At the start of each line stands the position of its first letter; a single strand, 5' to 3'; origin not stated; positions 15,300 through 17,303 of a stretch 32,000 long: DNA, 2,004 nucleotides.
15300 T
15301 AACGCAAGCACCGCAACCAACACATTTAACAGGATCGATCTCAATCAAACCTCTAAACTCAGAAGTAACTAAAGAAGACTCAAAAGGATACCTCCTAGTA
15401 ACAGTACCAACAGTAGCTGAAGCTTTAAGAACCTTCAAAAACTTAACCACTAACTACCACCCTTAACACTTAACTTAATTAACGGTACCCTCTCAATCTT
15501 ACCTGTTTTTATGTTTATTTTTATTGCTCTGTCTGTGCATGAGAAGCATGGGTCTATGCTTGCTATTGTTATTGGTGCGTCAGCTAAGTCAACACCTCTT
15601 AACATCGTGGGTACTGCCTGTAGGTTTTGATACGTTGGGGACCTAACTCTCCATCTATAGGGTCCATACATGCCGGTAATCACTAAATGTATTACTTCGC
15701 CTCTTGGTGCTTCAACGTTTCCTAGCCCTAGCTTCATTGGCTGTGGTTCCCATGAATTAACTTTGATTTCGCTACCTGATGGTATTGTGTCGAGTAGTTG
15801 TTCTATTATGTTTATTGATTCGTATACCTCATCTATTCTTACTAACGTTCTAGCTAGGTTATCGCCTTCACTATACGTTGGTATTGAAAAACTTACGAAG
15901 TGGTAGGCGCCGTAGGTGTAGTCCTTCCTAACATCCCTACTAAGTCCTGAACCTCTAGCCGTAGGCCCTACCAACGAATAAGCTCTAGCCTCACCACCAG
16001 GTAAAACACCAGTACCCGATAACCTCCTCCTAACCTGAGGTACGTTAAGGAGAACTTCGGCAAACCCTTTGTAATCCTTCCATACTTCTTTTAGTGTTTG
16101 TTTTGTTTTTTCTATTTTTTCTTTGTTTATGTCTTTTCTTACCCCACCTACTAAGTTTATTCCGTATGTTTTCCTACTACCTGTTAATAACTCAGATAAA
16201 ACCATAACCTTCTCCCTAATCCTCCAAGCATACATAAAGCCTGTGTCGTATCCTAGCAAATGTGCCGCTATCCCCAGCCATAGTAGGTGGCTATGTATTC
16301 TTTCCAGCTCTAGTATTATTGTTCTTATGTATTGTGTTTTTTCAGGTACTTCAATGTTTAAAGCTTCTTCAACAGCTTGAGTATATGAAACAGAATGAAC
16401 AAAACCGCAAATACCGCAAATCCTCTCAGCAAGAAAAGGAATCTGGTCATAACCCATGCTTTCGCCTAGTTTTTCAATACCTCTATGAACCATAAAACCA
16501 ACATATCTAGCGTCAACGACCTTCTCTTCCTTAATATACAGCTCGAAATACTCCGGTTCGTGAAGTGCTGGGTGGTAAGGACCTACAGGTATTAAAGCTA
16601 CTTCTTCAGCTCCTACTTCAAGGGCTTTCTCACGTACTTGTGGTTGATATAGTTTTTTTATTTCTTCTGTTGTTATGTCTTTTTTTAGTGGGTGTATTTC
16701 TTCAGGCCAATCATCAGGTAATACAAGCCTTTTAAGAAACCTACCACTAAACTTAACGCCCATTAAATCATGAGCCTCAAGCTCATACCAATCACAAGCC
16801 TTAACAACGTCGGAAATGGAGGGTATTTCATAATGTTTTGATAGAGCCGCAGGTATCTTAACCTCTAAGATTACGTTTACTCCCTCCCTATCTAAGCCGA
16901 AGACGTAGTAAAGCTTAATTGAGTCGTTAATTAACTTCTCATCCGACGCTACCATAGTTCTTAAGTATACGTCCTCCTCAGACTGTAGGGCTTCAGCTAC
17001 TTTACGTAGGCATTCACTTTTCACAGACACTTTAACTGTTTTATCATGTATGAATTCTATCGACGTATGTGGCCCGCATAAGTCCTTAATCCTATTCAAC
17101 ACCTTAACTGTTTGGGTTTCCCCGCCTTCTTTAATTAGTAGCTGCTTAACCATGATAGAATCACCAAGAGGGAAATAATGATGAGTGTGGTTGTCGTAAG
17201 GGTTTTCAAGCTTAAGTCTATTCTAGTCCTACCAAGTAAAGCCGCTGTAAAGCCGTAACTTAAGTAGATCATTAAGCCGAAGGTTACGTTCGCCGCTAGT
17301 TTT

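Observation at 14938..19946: Membrane-bound [NiFe] hydrogenase operon with no small (NuoB/HycG/CooL) subunit gene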

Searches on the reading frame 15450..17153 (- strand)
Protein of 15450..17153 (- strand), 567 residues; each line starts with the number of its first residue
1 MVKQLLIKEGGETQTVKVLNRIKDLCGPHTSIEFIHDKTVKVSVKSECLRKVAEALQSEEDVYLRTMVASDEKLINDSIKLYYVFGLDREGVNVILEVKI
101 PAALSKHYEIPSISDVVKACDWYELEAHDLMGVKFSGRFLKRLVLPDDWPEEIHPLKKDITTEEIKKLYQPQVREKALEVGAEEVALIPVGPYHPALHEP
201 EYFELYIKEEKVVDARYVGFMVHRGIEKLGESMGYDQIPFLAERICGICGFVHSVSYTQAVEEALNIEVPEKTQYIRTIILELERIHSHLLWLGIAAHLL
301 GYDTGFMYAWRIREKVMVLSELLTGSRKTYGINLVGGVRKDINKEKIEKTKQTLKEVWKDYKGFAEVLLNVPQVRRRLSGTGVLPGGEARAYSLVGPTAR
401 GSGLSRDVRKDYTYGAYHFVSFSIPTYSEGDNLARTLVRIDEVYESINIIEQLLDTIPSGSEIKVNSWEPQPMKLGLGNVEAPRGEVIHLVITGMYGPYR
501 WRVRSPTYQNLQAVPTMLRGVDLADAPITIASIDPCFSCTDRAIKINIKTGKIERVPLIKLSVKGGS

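Call 4: search_protein_families(library=pfam, proteins=[window:15450-17153:-], max_evalue=0.01)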
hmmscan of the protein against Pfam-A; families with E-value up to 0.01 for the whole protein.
window:15450-17153:- (567 aa): 4 families
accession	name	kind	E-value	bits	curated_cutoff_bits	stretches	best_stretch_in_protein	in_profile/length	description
PF00346.24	Complex1_49kDa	-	4.1e-62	210.2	24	2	300-465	2-166/271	Respiratory-chain NADH dehydrogenase, 49 Kd subunit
PF00329.25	Complex1_30kDa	-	2.5e-21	76.9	22.5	1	42-163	1-121/124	Respiratory-chain NADH dehydrogenase, 30 Kd subunit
PF00374.24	NiFeSe_Hases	-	1.4e-16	61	25.8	1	224-292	1-69/508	Nickel-dependent hydrogenase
PF22263.1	DUF6951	-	0.0035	18.1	27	0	246-286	7-47/101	Family of unknown function (DUF6951)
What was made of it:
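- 15450..17153 (-): [NiFe] large subunit, NuoC-NuoD fusion of HycE type (567 aa), with RICGICG and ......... plus a C-terminal extension. PF00329+PF00346+PF00374 (call 4).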

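Call 6: find_encoding_contigs(protein=window:15450-17153:-, flank=10000, max_places=6)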
Protein window:15450-17153:- (567 aa): no gene with exactly this product is on record in the collection.

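Call 7: find_related_loci(query=window:15450-17153:-, collection=genome_contigs, flank=10000)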
Query window:15450-17153:- (567 aa) in genome_contigs; peptide patterns used: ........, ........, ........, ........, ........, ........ (x = any residue, [..] = any of these).
39 stretches matched a pattern, but none encodes a relative of the query by tblastn (E <= 1e-3).
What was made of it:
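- Tried and rejected: Genome-collection scan with the large subunit: it found no relative (call 7).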

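Call 8: find_homologous_proteins(query=window:15450-17153:-, max_evalue=1e-10)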
Query window:15450-17153:- (567 aa): 7758 proteins with E <= 1e-10 among 8000 candidates; the best 120 are listed.
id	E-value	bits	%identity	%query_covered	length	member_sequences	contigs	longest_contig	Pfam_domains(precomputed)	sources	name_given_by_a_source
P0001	0.0e+0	1284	100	100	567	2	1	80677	PF00374.25,PF00329.26,PF00346.25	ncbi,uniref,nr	ncbi:MAG: hydrogenase 3 large subunit [Zestosphaera tikiterensis]|uniref:Hydrogenase 3 large subunit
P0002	1.5e-288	976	76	98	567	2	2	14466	PF00374.25,PF00329.26,PF00346.25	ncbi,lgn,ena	-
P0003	2.4e-259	880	71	93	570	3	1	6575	PF00374.25,PF00329.26,PF00346.25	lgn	-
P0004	1.4e-257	874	68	96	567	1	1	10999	PF00374.25,PF00329.26,PF00346.25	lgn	-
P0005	8.5e-257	871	68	97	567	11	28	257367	PF00374.25,PF00329.26,PF00346.25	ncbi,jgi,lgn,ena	ncbi:MAG: NADH-quinone oxidoreductase subunit C [Zestosphaera sp.]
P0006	1.6e-256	870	66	97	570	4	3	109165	PF00374.25,PF00329.26,PF00346.25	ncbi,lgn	ncbi:MAG: NADH-quinone oxidoreductase subunit C [Zestosphaera sp.]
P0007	1.6e-256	870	67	98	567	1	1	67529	PF00374.25,PF00329.26,PF00346.25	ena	-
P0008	1.8e-256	870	66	98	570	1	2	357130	PF00374.25,PF00329.26,PF00346.25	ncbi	ncbi:MAG: NADH-quinone oxidoreductase subunit C [Zestosphaera sp.]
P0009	6.5e-255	865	67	95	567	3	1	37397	PF00374.25,PF00329.26,PF00346.25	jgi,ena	-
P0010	4.7e-253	859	65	98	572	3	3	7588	PF00374.25,PF00329.26,PF00346.25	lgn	-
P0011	5.5e-253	859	66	97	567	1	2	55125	PF00374.25,PF00329.26,PF00346.25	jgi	-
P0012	7.7e-253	858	66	97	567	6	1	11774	PF00374.25,PF00329.26,PF00346.25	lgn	-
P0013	5.7e-252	855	65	97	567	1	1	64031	PF00374.25,PF00329.26,PF00346.25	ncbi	-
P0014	6.3e-252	855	67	95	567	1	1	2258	PF00374.25,PF00329.26,PF00346.25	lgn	-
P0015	1.4e-251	854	66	96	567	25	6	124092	PF00374.25,PF00329.26,PF00346.25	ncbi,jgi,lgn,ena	-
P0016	2.7e-244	830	64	99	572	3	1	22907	PF00374.25,PF00329.26,PF00346.25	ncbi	-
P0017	1.1e-242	825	66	93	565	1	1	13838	PF00374.25,PF00329.26,PF00346.25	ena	-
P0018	2.3e-238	810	64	94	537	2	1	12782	PF00374.25,PF00329.26,PF00346.25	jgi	-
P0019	2.3e-235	801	74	81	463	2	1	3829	PF00374.25,PF00329.26,PF00346.25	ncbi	ncbi:MAG: nickel-dependent hydrogenase large subunit, partial [Zestosphaera sp.]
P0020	1.3e-234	798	65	93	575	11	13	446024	PF00374.25,PF00329.26,PF00346.25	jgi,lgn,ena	jgi:Ni,Fe-hydrogenase III large subunit/Ni,Fe-hydrogenase III component G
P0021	1.4e-234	798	64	93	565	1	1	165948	PF00374.25,PF00329.26,PF00346.25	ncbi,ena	-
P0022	2.2e-234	797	65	93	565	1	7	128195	PF00374.25,PF00329.26,PF00346.25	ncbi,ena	ncbi:MAG: NADH-quinone oxidoreductase subunit C [Ignisphaera sp.]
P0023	2.2e-234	797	65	93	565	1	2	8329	PF00374.25,PF00329.26,PF00346.25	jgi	-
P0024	2.3e-234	797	65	93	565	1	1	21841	PF00374.25,PF00329.26,PF00346.25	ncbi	ncbi:MAG: NADH-quinone oxidoreductase subunit C [Ignisphaera sp.]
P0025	2.3e-234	797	65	93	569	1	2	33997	PF00374.25,PF00329.26,PF00346.25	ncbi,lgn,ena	-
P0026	2.3e-234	797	65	93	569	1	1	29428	PF00374.25,PF00329.26,PF00346.25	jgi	-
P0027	2.6e-234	797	65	93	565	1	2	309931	PF00374.25,PF00329.26,PF00346.25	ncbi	ncbi:MAG: NADH-quinone oxidoreductase subunit C [Ignisphaera sp.]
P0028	2.6e-234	797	65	93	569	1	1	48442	PF00374.25,PF00329.26,PF00346.25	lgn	-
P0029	1.1e-233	795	69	89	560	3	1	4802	PF00374.25,PF00329.26,PF00346.25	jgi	-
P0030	1.3e-233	795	64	93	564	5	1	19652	PF00374.25,PF00329.26,PF00346.25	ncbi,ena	-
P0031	3.5e-232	790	65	93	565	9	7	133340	PF00374.25,PF00329.26,PF00346.25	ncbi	ncbi:MAG: NADH-quinone oxidoreductase subunit C [Ignisphaera sp.]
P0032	3.6e-231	787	63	93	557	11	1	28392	PF00374.25,PF00329.26,PF00346.25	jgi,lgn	jgi:Ni,Fe-hydrogenase III large subunit/Ni,Fe-hydrogenase III component G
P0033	8.7e-231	785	63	94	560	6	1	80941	PF00374.25,PF00329.26,PF00346.25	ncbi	ncbi:MAG: NADH-quinone oxidoreductase subunit C [Ignisphaera sp.]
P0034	1.0e-230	785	63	93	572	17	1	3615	PF00374.25,PF00329.26,PF00346.25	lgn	-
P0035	6.4e-229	779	65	93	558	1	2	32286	PF00374.25,PF00329.26,PF00346.25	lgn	-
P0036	3.0e-228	777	62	96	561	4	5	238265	PF00374.25,PF00329.26,PF00346.25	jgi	-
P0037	5.5e-228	776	62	93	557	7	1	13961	PF00374.25,PF00329.26,PF00346.25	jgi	jgi:Ni,Fe-hydrogenase III large subunit/Ni,Fe-hydrogenase III component G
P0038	1.1e-226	772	65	92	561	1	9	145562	PF00374.25,PF00329.26,PF00346.25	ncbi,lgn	ncbi:MAG: NADH-quinone oxidoreductase subunit C [Ignisphaera sp.]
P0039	1.3e-222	758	61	96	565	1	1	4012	PF00374.25,PF00329.26,PF00346.25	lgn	-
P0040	1.4e-221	755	62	95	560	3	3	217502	PF00374.25,PF00329.26,PF00346.25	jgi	-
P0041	2.5e-216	738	60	93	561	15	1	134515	PF00374.25,PF00329.26,PF00346.25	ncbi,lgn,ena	-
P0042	6.7e-214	730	59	96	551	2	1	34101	PF00374.25,PF00329.26,PF00346.25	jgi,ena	-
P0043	1.0e-210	719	59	93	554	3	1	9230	PF00374.25,PF00329.26,PF00346.25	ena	-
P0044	3.6e-210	717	61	88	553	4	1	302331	PF00374.25,PF00329.26,PF00346.25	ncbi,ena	-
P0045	3.6e-209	714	60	88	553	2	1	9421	PF00374.25,PF00329.26,PF00346.25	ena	-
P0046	2.0e-207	708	58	93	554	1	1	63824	PF00374.25,PF00329.26,PF00346.25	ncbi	-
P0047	7.4e-206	703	60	95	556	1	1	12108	PF00374.25,PF00329.26,PF00346.25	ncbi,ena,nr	ncbi:MAG: NADH-quinone oxidoreductase subunit C [Staphylothermus sp.]|nr:NADH-quinone oxidoreductase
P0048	7.0e-204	697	60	92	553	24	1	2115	PF00374.25,PF00329.26,PF00346.25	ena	-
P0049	5.1e-200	684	58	95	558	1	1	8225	PF00374.25,PF00329.26,PF00346.25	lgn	-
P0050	1.1e-199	683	59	93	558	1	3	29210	PF00374.25,PF00329.26,PF00346.25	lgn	-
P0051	1.8e-199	682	57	93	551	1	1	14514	PF00374.25,PF00329.26,PF00346.25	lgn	-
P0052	2.7e-199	681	59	93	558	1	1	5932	PF00374.25,PF00329.26,PF00346.25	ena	-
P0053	3.6e-199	681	59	90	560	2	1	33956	PF00374.25,PF00329.26,PF00346.25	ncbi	-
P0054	5.9e-199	680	59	93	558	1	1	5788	PF00374.25,PF00329.26,PF00346.25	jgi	-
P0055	8.9e-198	676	58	94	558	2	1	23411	PF00374.25,PF00329.26,PF00346.25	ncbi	-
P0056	9.2e-198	676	58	93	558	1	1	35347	PF00374.25,PF00329.26,PF00346.25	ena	-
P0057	1.6e-197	676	57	92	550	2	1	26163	PF00374.25,PF00329.26,PF00346.25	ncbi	-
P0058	1.7e-197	676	58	93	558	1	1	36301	PF00374.25,PF00329.26,PF00346.25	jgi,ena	-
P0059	2.1e-197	675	57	96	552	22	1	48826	PF00374.25,PF00329.26,PF00346.25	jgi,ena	-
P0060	6.7e-197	674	57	94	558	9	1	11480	PF00374.25,PF00329.26,PF00346.25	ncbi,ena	-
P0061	4.3e-195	668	57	92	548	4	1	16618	PF00374.25,PF00329.26,PF00346.25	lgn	-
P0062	1.6e-194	666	57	92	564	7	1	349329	PF00374.25,PF00329.26,PF00346.25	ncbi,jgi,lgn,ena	-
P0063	3.4e-193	661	57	90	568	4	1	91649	PF00374.25,PF00329.26,PF00346.25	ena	-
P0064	8.1e-193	660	57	93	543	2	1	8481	PF00374.25,PF00329.26,PF00346.25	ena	-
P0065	5.1e-192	657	57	95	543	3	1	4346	PF00374.25,PF00329.26,PF00346.25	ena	-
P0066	1.7e-191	656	59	90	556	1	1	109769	PF00374.25,PF00329.26,PF00346.25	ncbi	-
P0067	1.7e-191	656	57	95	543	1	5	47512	PF00374.25,PF00329.26,PF00346.25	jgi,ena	-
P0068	1.8e-191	656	57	94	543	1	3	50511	PF00374.25,PF00329.26,PF00346.25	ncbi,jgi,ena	-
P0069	6.4e-191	654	58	90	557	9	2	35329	PF00374.25,PF00329.26,PF00346.25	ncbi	-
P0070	8.3e-191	653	56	94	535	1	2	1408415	PF00374.25,PF00329.26,PF00346.25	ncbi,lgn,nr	ncbi:MAG: NADH-quinone oxidoreductase subunit C [Sulfolobales archaeon]|nr:NADH-quinone oxidoreducta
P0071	3.2e-190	652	58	90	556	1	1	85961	PF00374.25,PF00329.26,PF00346.25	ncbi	-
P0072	4.1e-190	651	56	92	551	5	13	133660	PF00374.25,PF00329.26,PF00346.25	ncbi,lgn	ncbi:MAG: NADH-quinone oxidoreductase subunit C [Desulfurococcaceae archaeon]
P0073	1.0e-189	650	57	90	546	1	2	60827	PF00374.25,PF00329.26,PF00346.25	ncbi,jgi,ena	-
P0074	1.6e-189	649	57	93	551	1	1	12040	PF00374.25,PF00329.26,PF00346.25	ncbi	-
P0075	2.0e-189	649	57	93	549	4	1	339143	PF00374.25,PF00329.26,PF00346.25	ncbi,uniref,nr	ncbi:NADH-quinone oxidoreductase subunit C [Ignisphaera sp. 4213-co]|uniref:NADH-quinone oxidoreduct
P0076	2.2e-189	649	56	95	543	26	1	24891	PF00374.25,PF00329.26,PF00346.25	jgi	jgi:Ni,Fe-hydrogenase III large subunit/Ni,Fe-hydrogenase III component G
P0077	5.1e-189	648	58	90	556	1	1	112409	PF00374.25,PF00329.26,PF00346.25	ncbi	-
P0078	9.8e-189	647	57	91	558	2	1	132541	PF00374.25,PF00329.26,PF00346.25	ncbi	-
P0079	2.4e-188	645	57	95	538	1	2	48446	PF00374.25,PF00329.26,PF00346.25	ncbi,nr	ncbi:MAG: NADH-quinone oxidoreductase subunit C [Sulfolobales archaeon]|nr:NADH-quinone oxidoreducta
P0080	4.6e-188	644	57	91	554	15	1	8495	PF00374.25,PF00329.26,PF00346.25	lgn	-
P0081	5.2e-188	644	55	92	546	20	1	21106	PF00374.25,PF00329.26,PF00346.25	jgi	-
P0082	9.1e-188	643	57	92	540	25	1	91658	PF00374.25,PF00329.26,PF00346.25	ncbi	ncbi:MAG: NADH-quinone oxidoreductase subunit C [Sulfolobales archaeon]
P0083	1.1e-187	643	56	93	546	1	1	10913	PF00374.25,PF00329.26,PF00346.25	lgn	-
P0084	1.4e-187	643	56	93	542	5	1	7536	PF00374.25,PF00329.26,PF00346.25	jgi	-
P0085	1.8e-187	642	56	92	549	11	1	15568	PF00374.25,PF00329.26,PF00346.25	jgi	-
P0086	2.2e-187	642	56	92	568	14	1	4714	PF00374.25,PF00329.26,PF00346.25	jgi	-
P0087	3.4e-187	642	56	91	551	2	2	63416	PF00374.25,PF00329.26,PF00346.25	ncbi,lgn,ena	-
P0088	4.2e-187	641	57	91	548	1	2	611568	PF00374.25,PF00329.26,PF00346.25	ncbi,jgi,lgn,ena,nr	ncbi:MAG: hydrogenase 3 large subunit [Desulfurococcales archaeon ex4484_58]|nr:MAG: hydrogenase 3 l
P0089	5.1e-187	641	57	92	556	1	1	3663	PF00374.25,PF00329.26,PF00346.25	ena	-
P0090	7.8e-187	640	56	92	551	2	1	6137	PF00374.25,PF00329.26,PF00346.25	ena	-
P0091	1.6e-186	639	55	92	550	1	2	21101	PF00374.25,PF00329.26,PF00346.25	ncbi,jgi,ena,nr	ncbi:MAG: hydrogenase large subunit [Thermoprotei archaeon]|nr:MAG: hydrogenase large subunit [Therm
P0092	4.0e-186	638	57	92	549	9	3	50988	PF00374.25,PF00329.26,PF00346.25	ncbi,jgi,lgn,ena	-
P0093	4.8e-186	638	56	92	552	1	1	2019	PF00374.25,PF00329.26,PF00346.25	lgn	-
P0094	9.3e-186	637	54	94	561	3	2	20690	PF00374.25,PF00329.26,PF00346.25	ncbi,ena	-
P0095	1.1e-185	637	56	94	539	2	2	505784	PF00374.25,PF00329.26,PF00346.25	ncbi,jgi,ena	-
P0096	1.1e-185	636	69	68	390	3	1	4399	PF00374.25,PF00346.25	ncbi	ncbi:MAG: nickel-dependent hydrogenase large subunit, partial [Ignisphaera sp.]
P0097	1.5e-185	636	55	93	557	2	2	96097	PF00374.25,PF00329.26,PF00346.25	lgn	-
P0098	2.8e-185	635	55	94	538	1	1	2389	PF00374.25,PF00329.26,PF00346.25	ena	-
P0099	3.6e-185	635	54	96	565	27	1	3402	PF00374.25,PF00329.26,PF00346.25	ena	-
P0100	5.6e-185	634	55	95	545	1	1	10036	PF00374.25,PF00329.26,PF00346.25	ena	-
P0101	5.7e-185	634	55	95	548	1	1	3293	PF00374.25,PF00329.26,PF00346.25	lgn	-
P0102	1.4e-184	633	55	94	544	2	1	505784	PF00374.25,PF00329.26,PF00346.25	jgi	-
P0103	1.6e-184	633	57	89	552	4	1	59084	PF00374.25,PF00329.26,PF00346.25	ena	-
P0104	1.8e-184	633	53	95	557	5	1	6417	PF00374.25,PF00329.26,PF00346.25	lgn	-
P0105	2.6e-184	632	57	92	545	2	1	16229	PF00374.25,PF00329.26,PF00346.25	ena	-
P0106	2.6e-184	632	55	96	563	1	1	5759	PF00374.25,PF00329.26,PF00346.25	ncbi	-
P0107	3.6e-184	632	55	95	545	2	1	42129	PF00374.25,PF00329.26,PF00346.25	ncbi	-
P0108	4.1e-184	631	57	90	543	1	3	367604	PF00374.25,PF00329.26,PF00346.25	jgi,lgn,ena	-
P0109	5.4e-184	631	57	90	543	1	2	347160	PF00374.25,PF00329.26,PF00346.25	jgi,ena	-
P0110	5.6e-184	631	57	95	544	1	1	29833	PF00374.25,PF00329.26,PF00346.25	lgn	-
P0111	5.9e-184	631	57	90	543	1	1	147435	PF00374.25,PF00329.26,PF00346.25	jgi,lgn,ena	-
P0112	8.1e-184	630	57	90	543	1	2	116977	PF00374.25,PF00329.26,PF00346.25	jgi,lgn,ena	jgi:Ni,Fe-hydrogenase III large subunit/Ni,Fe-hydrogenase III component G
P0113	9.1e-184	630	54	93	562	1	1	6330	PF00374.25,PF00329.26,PF00346.25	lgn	-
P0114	1.2e-183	630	55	93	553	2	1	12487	PF00374.25,PF00329.26,PF00346.25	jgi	jgi:Ni,Fe-hydrogenase III large subunit/Ni,Fe-hydrogenase III component G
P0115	1.2e-183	630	54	96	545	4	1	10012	PF00374.25,PF00329.26,PF00346.25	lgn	-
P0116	1.2e-183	630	57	90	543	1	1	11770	PF00374.25,PF00329.26,PF00346.25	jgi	jgi:Ni,Fe-hydrogenase III large subunit/Ni,Fe-hydrogenase III component G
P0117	1.9e-183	629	55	94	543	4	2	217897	PF00374.25,PF00329.26,PF00346.25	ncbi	ncbi:MAG: NADH-quinone oxidoreductase subunit C [Zestosphaera sp.]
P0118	2.6e-183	629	54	96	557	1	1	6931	PF00374.25,PF00329.26,PF00346.25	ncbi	-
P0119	2.8e-183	629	54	96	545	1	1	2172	PF00374.25,PF00329.26,PF00346.25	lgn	-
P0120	5.1e-183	628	56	91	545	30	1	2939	PF00374.25,PF00329.26,PF00346.25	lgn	-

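Call 9: find_encoding_contigs(protein=P0001, flank=10000, max_places=3)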
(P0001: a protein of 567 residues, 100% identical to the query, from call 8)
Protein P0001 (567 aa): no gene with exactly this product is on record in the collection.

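Call 10: find_encoding_contigs(protein=P0005, flank=10000, max_places=3)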
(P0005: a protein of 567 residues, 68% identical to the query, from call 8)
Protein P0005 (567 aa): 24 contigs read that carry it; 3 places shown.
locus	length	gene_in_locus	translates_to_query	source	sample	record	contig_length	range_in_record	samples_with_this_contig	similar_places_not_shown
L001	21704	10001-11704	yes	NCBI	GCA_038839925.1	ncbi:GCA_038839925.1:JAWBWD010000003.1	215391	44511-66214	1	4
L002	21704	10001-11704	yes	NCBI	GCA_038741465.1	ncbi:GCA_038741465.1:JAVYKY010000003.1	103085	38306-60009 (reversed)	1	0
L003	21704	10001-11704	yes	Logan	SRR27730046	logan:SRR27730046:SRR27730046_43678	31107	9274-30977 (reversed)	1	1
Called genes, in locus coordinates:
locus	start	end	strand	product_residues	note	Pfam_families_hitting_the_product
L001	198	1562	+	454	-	PF00206:Lyase_1, PF10397:ADSL_C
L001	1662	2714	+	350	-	PF02254:TrkA_N (weak), PF03435:Sacchrp_dh_NADP, PF16653:Sacchrp_dh_C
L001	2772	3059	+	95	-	PF04066:MrpF_PhaF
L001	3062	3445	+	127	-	PF03334:PhaG_MnhG_YufB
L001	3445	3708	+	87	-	PF13244:MbhD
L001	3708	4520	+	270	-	PF04039:MnhB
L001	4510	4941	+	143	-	PF00420:Oxidored_q2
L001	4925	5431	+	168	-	PF01899:MNHE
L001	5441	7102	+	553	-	PF10125:NADHdeh_related, PF00361:Proton_antipo_M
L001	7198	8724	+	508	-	PF00361:Proton_antipo_M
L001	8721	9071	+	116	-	-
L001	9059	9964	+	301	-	PF00146:NADHdh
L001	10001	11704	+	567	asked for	PF00329:Complex1_30kDa, PF00374:NiFeSe_Hases, PF00346:Complex1_49kDa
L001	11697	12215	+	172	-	PF13187:Fer4_9, PF00037:Fer4 (weak), PF12837:Fer4_6 (weak), PF13237:Fer4_10, PF14697:Fer4_21 (weak), PF12838:Fer4_7, PF00037:Fer4 (weak), PF12838:Fer4_7 (weak), +2 more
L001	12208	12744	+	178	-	PF01058:Oxidored_q6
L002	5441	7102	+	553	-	PF10125:NADHdeh_related, PF00361:Proton_antipo_M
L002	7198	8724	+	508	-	PF00361:Proton_antipo_M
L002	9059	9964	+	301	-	PF00146:NADHdh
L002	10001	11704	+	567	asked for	PF00329:Complex1_30kDa, PF00374:NiFeSe_Hases, PF00346:Complex1_49kDa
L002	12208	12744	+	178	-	PF01058:Oxidored_q6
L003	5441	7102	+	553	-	PF10125:NADHdeh_related, PF00361:Proton_antipo_M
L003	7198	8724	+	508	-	PF00361:Proton_antipo_M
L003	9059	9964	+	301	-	PF00146:NADHdh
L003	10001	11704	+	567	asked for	PF00329:Complex1_30kDa, PF00374:NiFeSe_Hases, PF00346:Complex1_49kDa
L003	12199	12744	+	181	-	PF01058:Oxidored_q6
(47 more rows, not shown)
